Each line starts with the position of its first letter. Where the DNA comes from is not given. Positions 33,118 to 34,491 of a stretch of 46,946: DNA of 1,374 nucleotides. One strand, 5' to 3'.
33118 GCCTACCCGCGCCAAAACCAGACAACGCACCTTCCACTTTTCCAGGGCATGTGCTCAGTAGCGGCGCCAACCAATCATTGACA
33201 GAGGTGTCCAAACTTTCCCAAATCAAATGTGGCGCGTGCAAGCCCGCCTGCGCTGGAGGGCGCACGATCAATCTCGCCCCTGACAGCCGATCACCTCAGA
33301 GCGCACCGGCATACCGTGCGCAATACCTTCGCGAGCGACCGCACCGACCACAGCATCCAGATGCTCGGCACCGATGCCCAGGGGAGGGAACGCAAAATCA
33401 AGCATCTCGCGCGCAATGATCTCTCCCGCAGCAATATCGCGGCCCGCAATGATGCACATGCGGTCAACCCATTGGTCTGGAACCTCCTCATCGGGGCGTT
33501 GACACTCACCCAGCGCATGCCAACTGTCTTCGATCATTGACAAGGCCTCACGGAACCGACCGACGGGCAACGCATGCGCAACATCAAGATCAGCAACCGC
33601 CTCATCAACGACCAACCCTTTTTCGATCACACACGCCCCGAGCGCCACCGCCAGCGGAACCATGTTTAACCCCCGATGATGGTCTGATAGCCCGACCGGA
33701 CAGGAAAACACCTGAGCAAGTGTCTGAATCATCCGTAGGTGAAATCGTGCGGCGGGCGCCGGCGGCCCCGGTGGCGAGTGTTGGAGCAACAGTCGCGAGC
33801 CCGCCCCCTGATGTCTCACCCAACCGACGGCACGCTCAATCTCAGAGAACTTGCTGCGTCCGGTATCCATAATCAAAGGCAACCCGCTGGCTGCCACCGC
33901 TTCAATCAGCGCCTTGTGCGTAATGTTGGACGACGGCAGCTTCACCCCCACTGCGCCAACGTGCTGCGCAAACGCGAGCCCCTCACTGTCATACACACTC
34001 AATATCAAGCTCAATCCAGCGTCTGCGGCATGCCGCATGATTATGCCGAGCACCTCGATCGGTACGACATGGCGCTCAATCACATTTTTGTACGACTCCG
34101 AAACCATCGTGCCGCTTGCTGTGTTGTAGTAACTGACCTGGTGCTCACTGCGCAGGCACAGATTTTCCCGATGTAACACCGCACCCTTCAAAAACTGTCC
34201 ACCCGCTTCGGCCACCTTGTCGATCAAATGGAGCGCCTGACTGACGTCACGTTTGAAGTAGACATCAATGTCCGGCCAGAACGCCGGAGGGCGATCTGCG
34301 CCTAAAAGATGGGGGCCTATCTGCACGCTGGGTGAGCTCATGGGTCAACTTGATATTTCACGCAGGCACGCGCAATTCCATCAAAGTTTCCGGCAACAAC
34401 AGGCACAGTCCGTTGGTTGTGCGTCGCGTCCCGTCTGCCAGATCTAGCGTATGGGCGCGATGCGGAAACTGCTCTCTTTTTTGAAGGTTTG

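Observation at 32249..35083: Kinase + degenerate NeuB + methyltransferase trio at the distal end of the ABC-transporter operon: possible chain-terminator module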

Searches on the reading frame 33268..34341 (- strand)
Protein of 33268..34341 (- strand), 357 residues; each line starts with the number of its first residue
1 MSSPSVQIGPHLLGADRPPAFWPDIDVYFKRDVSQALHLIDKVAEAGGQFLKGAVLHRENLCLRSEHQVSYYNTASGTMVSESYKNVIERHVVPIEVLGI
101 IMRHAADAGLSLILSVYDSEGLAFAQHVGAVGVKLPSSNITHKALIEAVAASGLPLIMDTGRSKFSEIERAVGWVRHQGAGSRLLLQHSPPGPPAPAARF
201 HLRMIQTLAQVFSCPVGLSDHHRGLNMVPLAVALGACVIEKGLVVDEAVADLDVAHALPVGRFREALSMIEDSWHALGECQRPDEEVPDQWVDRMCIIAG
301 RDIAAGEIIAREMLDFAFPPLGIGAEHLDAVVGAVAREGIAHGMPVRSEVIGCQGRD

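Call 5: search_protein_families(library=pfam, proteins=[window:33268-34341:-], max_evalue=0.01)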
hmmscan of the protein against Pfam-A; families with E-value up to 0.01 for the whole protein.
window:33268-34341:- (357 aa): 2 families
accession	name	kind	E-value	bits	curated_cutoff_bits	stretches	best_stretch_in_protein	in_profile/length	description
PF03102.20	NeuB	-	2.8e-40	138.7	22.1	1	39-280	1-239/241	NeuB family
PF08666.17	SAF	-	1.8e-07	32.1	21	1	296-348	3-59/63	SAF domain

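Call 8: search_protein_families(library=ncbifam, proteins=[window:33268-34341:-], max_evalue=0.01)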
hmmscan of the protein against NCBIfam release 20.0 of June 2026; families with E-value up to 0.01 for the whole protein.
window:33268-34341:- (357 aa): 2 families
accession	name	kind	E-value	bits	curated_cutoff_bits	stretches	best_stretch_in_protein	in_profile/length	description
TIGR03569.1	NeuB_NnaB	equivalog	7.2e-44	150.2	399.65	1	31-343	13-326/329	N-acetylneuraminate synthase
TIGR03586.1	PseI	equivalog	6e-42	144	340.25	1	30-345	13-326/327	pseudaminic acid synthase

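Call 17: find_homologous_proteins(query=window:33268-34341:-, max_evalue=1e-10)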
Query window:33268-34341:- (357 aa): 1324 proteins with E <= 1e-10 among 8000 candidates; the best 120 are listed.
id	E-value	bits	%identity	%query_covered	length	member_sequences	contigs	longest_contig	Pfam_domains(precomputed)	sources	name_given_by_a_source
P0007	2.2e-224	762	95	100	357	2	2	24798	PF03102.21,PF08666.18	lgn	-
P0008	8.5e-158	543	69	99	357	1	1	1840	PF03102.21,PF08666.18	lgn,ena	-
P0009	6.2e-157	540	65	100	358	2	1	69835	PF03102.21,PF08666.18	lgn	-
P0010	1.6e-153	529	66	97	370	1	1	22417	PF03102.21,PF08666.18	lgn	-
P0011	2.3e-153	529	66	97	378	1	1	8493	PF03102.21,PF08666.18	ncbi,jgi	jgi:sialic acid synthase SpsE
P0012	5.9e-153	527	66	97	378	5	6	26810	PF03102.21,PF08666.18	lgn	-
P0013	1.0e-152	527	65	97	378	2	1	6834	PF03102.21,PF08666.18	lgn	-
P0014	6.4e-152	524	66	97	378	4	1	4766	PF03102.21,PF08666.18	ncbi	-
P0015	8.8e-152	523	65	97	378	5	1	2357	PF03102.21,PF08666.18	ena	-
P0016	1.6e-151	523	66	97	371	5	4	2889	PF03102.21,PF08666.18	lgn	-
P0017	3.6e-151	521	66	96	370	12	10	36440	PF03102.21,PF08666.18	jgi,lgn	jgi:sialic acid synthase SpsE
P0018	5.3e-151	521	65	97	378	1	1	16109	PF03102.21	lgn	-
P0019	7.7e-150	517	65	98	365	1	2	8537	PF03102.21,PF08666.18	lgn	-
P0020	5.2e-149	514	65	97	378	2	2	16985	PF03102.21,PF08666.18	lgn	-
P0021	2.1e-148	512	64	98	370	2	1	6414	PF03102.21,PF08666.18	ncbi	-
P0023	5.6e-145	501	65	96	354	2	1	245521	PF03102.21,PF08666.18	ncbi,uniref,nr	ncbi:MAG: N-acetylneuraminate synthase family protein [Methyloversatilis sp.]|uniref:N-acetylneurami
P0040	4.4e-109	383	51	97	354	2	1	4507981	PF03102.21,PF08666.18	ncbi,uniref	ncbi:N-acetylneuraminate synthase family protein [Hoeflea sp.]|uniref:N-acetylneuraminate synthase f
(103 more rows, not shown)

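Call 19: find_encoding_contigs(protein=P0023, flank=10000, max_places=1)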
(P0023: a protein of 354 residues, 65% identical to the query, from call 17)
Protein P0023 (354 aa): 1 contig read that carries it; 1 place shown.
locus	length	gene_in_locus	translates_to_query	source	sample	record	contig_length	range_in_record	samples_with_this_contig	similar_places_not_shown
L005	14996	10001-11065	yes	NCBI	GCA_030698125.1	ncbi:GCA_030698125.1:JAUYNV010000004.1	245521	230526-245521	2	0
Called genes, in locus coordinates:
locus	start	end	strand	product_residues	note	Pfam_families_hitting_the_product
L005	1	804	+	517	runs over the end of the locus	-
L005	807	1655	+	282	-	PF01061:ABC2_membrane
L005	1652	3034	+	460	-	PF00005:ABC_tran, PF13304:AAA_21 (faint), PF14524:Wzt_C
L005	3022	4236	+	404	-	-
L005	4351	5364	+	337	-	PF13641:Glyco_tranf_2_3, PF00535:Glycos_transf_2, PF10111:Glyco_tranf_2_2 (weak), PF13632:Glyco_trans_2_3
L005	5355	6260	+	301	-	PF00535:Glycos_transf_2, PF10111:Glyco_tranf_2_2 (weak), PF13641:Glyco_tranf_2_3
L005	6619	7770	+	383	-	-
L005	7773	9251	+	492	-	-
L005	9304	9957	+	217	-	PF13489:Methyltransf_23, PF13847:Methyltransf_31, PF08241:Methyltransf_11, PF08242:Methyltransf_12, PF13649:Methyltransf_25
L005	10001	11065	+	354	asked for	PF03102:NeuB, PF08666:SAF (weak)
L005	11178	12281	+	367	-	PF01636:APH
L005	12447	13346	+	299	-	PF01370:Epimerase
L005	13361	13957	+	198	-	PF13671:AAA_33 (faint), PF01583:APS_kinase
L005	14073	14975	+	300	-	PF01507:PAPS_reduct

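Call 20: find_encoding_contigs(protein=P0040, flank=10000, max_places=1)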
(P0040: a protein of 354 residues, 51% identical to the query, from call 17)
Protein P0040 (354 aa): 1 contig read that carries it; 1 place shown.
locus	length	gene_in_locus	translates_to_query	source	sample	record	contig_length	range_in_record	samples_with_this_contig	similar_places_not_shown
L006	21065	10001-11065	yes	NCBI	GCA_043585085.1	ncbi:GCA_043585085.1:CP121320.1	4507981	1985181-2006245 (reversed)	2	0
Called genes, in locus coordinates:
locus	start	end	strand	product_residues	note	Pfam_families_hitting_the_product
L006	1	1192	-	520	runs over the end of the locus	-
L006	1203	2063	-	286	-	PF01061:ABC2_membrane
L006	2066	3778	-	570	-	PF00005:ABC_tran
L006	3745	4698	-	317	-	PF01973:MptE-like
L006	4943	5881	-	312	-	PF00535:Glycos_transf_2, PF13641:Glyco_tranf_2_3 (weak)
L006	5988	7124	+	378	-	-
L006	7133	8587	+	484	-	-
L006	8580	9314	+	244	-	PF13489:Methyltransf_23, PF08241:Methyltransf_11, PF08242:Methyltransf_12, PF13649:Methyltransf_25, PF13847:Methyltransf_31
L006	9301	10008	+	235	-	PF02348:CTP_transf_3, PF12804:NTP_transf_3 (weak)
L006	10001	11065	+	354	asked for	PF03102:NeuB, PF08666:SAF (weak)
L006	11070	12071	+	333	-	PF01636:APH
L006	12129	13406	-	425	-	PF10983:DUF2793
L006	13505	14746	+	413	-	PF02719:Polysacc_synt_2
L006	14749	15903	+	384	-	PF02350:Epimerase_2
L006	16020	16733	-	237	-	PF01128:IspD (weak), PF02348:CTP_transf_3, PF12804:NTP_transf_3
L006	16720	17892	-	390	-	PF01041:DegT_DnrJ_EryC1, PF01212:Beta_elim_lyase (weak)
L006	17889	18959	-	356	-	PF00571:CBS (weak), PF00483:NTP_transferase, PF12804:NTP_transf_3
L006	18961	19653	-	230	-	-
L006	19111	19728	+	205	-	PF17836:PglD_N, PF25084:LbH_EIF2B (faint), PF00132:Hexapep (faint), PF25087:GMPPB_C (weak), PF14602:Hexapep_2 (faint)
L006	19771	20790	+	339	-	PF03102:NeuB, PF08666:SAF (faint)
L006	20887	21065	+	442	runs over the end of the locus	-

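Call 23: search_solved_structures(query=window:33268-34341:-, max_evalue=0.001, show_alignments=1)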
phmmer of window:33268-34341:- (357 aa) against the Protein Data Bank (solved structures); distinct sequences matched with E-value up to 0.001: 8.
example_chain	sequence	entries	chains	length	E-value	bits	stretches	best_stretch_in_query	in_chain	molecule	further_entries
8h2c_A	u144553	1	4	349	6.2e-18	68.4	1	33-343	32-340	Pseudaminic acid synthase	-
1vli_A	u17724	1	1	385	7.2e-17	64.9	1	6-269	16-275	Spore coat polysaccharide biosynthesis protein spsE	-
6ncs_A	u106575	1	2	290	1.3e-16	64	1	111-253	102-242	N-acetylneuraminic acid (Sialic acid) synthetase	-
3g8r_A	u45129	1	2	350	7.4e-16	61.6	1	92-346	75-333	Probable spore coat polysaccharide biosynthesis protein E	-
2wqp_A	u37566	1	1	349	1.7e-09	40.6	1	6-346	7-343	POLYSIALIC ACID CAPSULE BIOSYNTHESIS PROTEIN SIAC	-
4ipi_A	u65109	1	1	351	3.1e-09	39.8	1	6-346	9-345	Polysialic acid capsule biosynthesis protein SiaC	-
1xuu_A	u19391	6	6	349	4.1e-09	39.4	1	6-346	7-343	polysialic acid capsule biosynthesis protein SiaC | N-acetylneuraminate synthase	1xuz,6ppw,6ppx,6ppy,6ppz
4ipj_A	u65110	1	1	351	4.1e-09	39.4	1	6-346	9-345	Polysialic acid capsule biosynthesis protein SiaC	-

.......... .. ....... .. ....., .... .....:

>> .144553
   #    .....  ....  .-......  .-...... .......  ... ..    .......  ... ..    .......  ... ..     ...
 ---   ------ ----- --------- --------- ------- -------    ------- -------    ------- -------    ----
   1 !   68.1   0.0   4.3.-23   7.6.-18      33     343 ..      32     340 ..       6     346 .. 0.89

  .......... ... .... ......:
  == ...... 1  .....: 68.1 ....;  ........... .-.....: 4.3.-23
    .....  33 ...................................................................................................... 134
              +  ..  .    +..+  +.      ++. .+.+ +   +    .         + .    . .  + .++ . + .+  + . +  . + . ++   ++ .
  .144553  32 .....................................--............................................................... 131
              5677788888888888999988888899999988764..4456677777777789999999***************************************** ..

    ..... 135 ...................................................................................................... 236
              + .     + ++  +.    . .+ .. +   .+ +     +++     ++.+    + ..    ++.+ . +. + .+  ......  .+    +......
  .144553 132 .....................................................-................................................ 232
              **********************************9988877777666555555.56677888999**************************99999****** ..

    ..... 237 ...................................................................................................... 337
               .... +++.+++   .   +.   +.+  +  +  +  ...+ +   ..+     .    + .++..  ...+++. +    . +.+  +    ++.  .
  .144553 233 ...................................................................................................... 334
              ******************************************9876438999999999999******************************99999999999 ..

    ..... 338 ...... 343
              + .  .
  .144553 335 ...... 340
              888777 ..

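Call 26: find_related_loci(query=A2, collection=genome_contigs, flank=10000)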
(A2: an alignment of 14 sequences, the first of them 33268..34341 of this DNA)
Query A2 (357 aa) in genome_contigs; peptide patterns used: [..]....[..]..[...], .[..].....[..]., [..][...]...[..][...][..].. (x = any residue, [..] = any of these).
56 stretches matched a pattern; 26 encode a relative of the query (tblastn E <= 1e-3); 26 distinct loci.
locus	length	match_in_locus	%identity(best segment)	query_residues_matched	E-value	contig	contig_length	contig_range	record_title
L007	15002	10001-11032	65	4-347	1e-150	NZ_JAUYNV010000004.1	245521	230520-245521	MAG: Methyloversatilis sp. isolate C4_concoct.bin.34 C4_k141_358801, whole genome shotgun sequence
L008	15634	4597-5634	61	2-347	3e-149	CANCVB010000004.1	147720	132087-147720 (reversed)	MAG: Burkholderiales bacterium isolate JR-MC-I-240519-201 genome assembly, contig: JR-MC-I-240519-C75, whole genome shot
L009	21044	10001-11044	52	1-348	1e-119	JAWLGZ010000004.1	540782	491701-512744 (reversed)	MAG: Gammaproteobacteria bacterium isolate 30dZY2.bin.2 NODE_23_length_540782_cov_599.053534, whole genome shotgun seque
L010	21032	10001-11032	50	3-346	1e-113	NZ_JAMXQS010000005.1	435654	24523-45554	Mesorhizobium liriopis strain RP14(2022) contig5, whole genome shotgun sequence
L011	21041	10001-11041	51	5-352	2e-113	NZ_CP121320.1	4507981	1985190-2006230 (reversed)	MAG: Hoeflea sp. isolate NCC532_bact_2428 chromosome, complete genome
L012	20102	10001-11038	50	2-349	1e-104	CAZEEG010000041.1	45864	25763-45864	MAG TPA_asm: uncultured Pirellulales bacterium isolate SRP268622_co1_28 genome assembly, contig: NODE_1439_length_45864_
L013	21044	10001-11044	53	3-351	1e-114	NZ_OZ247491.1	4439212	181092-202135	MAG: Hoeflea sp. isolate 7db74541-cf78-4fb0-a912-ec26e8395d3e chromosome 1, complete sequence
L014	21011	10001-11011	47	6-346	1e-101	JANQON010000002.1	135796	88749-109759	MAG: Marinicaulis sp. isolate IP29b_bin.134 k99_1995664, whole genome shotgun sequence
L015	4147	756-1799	45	1-352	2e-90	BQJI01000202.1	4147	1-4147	MAG: Hyphobacterium sp. DHS20C06 DNA, sequence202, whole genome shotgun sequence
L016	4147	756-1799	45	1-352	2e-90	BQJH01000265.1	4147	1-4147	MAG: Hyphococcus sp. DHS20C05 DNA, sequence265, whole genome shotgun sequence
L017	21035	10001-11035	45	2-349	4e-90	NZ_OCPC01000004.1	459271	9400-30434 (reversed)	Hoeflea halophila strain KCTC 23107, whole genome shotgun sequence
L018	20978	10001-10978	48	19-346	3e-89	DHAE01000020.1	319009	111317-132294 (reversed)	MAG TPA_asm: Comamonadaceae bacterium UBA4962 UBA4962_contig_12, whole genome shotgun sequence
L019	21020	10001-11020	44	7-349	1e-88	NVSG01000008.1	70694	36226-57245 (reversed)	MAG: Hyphomicrobiales bacterium isolate NORP147 Contig_source1382A_1019, whole genome shotgun sequence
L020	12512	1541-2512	44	6-333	5e-88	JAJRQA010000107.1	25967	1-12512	MAG: Alphaproteobacteria bacterium isolate Dive100_bin10.29 k141_490157, whole genome shotgun sequence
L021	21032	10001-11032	44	6-351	1e-86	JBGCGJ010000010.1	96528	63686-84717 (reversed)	MAG: Halioglobus sp. isolate SGMAG-01 contig10, whole genome shotgun sequence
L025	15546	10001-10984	46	2-332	2e-80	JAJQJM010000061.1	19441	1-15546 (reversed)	MAG: Vampirovibrio sp. isolate C_No_T20_B_bin.46 scaffold_1828, whole genome shotgun sequence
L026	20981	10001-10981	45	5-333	1e-79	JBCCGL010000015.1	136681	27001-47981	MAG: Pseudomonadota bacterium isolate P01_B01_bin.42 k141_984413_length_136681_cov_24.0469, whole genome shotgun sequenc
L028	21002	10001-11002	40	5-340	5e-73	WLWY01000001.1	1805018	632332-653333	MAG: Alphaproteobacteria bacterium isolate MH-Pat-all_autometa_1-15 scf7180000017298.1805018, whole genome shotgun seque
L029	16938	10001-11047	41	4-355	2e-72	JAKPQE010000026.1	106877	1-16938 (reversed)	MAG: Pseudomonadota bacterium isolate JPNA_maxbin.170 k141_1194535, whole genome shotgun sequence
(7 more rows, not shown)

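Call 75: search_protein_families(library=pfam, proteins=[L026:3304-4377:+, L026:4432-6006:+, L026:5883-6821:+, L026:6812-7372:+, L026:7398-9200:+, L026:9230-9976:+, L026:13188-14432:+, L026:14455-15498:+, L026:15505-16533:+, L026:16491-17255:+], max_evalue=0.001)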
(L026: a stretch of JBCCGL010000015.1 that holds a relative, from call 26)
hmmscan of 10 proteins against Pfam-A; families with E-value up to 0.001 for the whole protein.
L026:3304-4377:+ (358 aa): 0 families

L026:4432-6006:+ (525 aa): 1 family
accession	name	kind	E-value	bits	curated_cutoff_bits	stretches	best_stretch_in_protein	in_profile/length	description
PF03023.19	MurJ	-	2.9e-35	122.2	27.4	1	57-481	1-430/451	Lipid II flippase MurJ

L026:5883-6821:+ (313 aa): 1 family
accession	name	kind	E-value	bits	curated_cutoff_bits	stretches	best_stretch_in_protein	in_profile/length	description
PF03328.21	HpcH_HpaI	-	3.9e-10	39.8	25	1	101-193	58-160/221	HpcH/HpaI aldolase/citrate lyase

L026:6812-7372:+ (187 aa): 1 family
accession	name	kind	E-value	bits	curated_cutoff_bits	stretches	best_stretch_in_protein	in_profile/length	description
PF02397.22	Bac_transf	-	3.1e-65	219.5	27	1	5-182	1-178/179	Bacterial sugar transferase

L026:7398-9200:+ (601 aa): 4 families
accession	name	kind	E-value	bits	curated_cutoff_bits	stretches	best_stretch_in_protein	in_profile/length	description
PF00733.27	Asn_synthase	-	5.1e-88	296.5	21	1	244-591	2-354/354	Asparagine synthase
PF13537.11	GATase_7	-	1.9e-43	147.8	25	1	54-171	2-122/123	Glutamine amidotransferase domain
PF13522.11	GATase_6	-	2.1e-38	131.7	27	1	37-166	2-130/130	Glutamine amidotransferase domain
PF12481.13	DUF3700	-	0.00026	21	27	1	120-174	125-180/228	Aluminium induced protein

L026:9230-9976:+ (249 aa): 1 family
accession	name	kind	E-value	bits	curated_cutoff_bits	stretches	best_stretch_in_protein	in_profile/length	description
PF02348.25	CTP_transf_3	-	1.5e-19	71.1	22.6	1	14-193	1-170/217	Cytidylyltransferase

L026:13188-14432:+ (415 aa): 2 families
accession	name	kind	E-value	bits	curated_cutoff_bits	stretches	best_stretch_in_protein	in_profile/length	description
PF05159.20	Capsule_synth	-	8.5e-05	22.6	20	1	314-351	229-266/310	Capsule polysaccharide biosynthesis protein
PF02350.25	Epimerase_2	-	0.00014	21.3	30.6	1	187-352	124-290/347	UDP-N-acetylglucosamine 2-epimerase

L026:14455-15498:+ (348 aa): 0 families

L026:15505-16533:+ (343 aa): 3 families
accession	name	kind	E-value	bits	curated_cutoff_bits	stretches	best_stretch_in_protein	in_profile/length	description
PF22725.1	GFO_IDH_MocA_C3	-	9.5e-16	58.4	27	1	142-266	4-123/124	GFO/IDH/MocA C-terminal domain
PF01408.29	GFO_IDH_MocA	-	2.7e-15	57.5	24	1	19-131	2-120/120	Oxidoreductase family, NAD-binding Rossmann fold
PF02894.22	GFO_IDH_MocA_C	-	2.8e-15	57.1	22.9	1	148-343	6-218/218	Oxidoreductase family, C-terminal alpha/beta domain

L026:16491-17255:+ (255 aa): 2 families
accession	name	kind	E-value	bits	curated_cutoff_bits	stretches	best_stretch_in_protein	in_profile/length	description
PF02348.25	CTP_transf_3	-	1.3e-22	81.1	22.6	1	26-201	3-166/217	Cytidylyltransferase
PF12804.13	NTP_transf_3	-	0.00026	21.7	27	1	38-155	15-121/160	MobA-like NTP transferase domain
